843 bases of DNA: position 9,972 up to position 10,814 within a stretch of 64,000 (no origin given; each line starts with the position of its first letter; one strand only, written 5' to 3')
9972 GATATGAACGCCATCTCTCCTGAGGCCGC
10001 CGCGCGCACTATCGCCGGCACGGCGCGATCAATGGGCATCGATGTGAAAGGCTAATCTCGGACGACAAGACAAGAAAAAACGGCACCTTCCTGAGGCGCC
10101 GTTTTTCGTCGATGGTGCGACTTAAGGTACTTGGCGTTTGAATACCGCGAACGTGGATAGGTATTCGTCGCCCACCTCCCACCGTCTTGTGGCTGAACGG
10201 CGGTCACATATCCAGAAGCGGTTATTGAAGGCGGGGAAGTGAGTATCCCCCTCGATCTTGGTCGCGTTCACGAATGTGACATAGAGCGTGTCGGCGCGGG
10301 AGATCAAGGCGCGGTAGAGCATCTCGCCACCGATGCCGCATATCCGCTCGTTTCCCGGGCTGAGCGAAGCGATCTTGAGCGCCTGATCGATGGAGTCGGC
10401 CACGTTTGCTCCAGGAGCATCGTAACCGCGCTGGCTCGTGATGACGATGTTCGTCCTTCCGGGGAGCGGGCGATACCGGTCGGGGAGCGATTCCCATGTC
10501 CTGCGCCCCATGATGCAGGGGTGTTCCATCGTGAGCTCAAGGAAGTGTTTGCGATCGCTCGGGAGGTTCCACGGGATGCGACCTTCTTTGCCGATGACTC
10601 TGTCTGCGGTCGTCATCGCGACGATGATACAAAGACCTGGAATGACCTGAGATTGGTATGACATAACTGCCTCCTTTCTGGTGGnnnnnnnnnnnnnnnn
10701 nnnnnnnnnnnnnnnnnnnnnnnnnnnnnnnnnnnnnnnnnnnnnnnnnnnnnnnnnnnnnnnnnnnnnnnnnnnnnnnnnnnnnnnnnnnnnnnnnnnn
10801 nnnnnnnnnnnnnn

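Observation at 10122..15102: Thymidylate-cycle gene cluster with three atypical members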

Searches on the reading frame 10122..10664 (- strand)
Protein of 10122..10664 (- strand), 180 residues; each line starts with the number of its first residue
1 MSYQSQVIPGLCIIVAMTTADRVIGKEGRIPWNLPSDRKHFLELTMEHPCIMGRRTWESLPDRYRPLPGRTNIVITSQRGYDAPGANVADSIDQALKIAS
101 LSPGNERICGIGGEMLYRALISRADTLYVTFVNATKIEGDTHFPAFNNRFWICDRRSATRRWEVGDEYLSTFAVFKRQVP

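Call 3: search_protein_families(library=pfam, proteins=[window:10122-10664:-], max_evalue=0.01)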
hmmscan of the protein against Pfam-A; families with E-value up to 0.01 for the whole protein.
window:10122-10664:- (180 aa): 1 family
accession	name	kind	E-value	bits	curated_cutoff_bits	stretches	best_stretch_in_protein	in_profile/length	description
PF00186.24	DHFR_1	-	5.5e-44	150.1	25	1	13-177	4-159/159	Dihydrofolate reductase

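Call 4: search_protein_families(library=ncbifam, proteins=[window:10122-10664:-], max_evalue=0.01)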
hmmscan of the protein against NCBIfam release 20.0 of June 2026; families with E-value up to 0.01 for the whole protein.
window:10122-10664:- (180 aa): 31 families (the best 25 are shown)
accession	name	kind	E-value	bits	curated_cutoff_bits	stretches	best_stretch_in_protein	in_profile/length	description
NF008037.0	PRK10769.1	equivalog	9.7e-33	113.3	168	1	14-151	5-134/160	type 3 dihydrofolate reductase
NF000019.2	trim_DfrA3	exception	8.9e-32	110.2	350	1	14-178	5-161/162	trimethoprim-resistant dihydrofolate reductase DfrA3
NF000006.2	trim_DfrA26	exception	2.1e-31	109.4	350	1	14-177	21-182/183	trimethoprim-resistant dihydrofolate reductase DfrA26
NF041386.1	dihyfolred_HdrA_Halo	equivalog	2.7e-26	92.3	300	1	13-162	4-150/158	dihydrofolate reductase HdrA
NF033473.1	trim_sens_DfrEf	exception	1e-24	87.2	350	1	20-151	10-136/164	trimethoprim-sensitive dihydrofolate reductase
NF000155.1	trim_DfrC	exception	1.3e-23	83.7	350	1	11-153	3-134/161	trimethoprim-sensitive dihydrofolate reductase DfrC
NF033868.0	trim_DfrA36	exception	1.3e-23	83.5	360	1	12-152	4-143/170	trimethoprim-resistant dihydrofolate reductase DfrA36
NF000012.1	trim_DfrI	exception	3.2e-23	82.2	400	1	12-147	29-160/191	trimethoprim-resistant dihydrofolate reductase DfrI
NF000127.2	trim_DfrA20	exception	9.5e-23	81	325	1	13-151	7-144/169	trimethoprim-resistant dihydrofolate reductase DfrA20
NF000055.3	trim_DfrA12_A21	exception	1.3e-22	80.4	330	1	14-148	10-138/165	DfrA12/DfrA21 family trimethoprim-resistant dihydrofolate reductase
NF000332.1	trim_DfrDGK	exception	1.6e-22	80.1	300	1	12-151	3-134/161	DfrD/DfrG/DfrK family trimethoprim-resistant dihydrofolate reductase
NF000143.1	trim_DfrG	exception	4.3e-22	78.6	365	1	13-151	5-135/165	trimethoprim-resistant dihydrofolate reductase DfrG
NF041668.1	trim_DfrL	exception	1.5e-21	77.2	370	1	19-177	8-162/176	trimethoprim-resistant dihydrofolate reductase DfrL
NF033851.1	trim_DfrA35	exception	1.1e-20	74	360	1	14-153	4-141/170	trimethoprim-resistant dihydrofolate reductase DfrA35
NF000159.1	trim_DfrD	exception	1.7e-19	70.3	350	1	12-151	8-139/166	trimethoprim-resistant dihydrofolate reductase DfrD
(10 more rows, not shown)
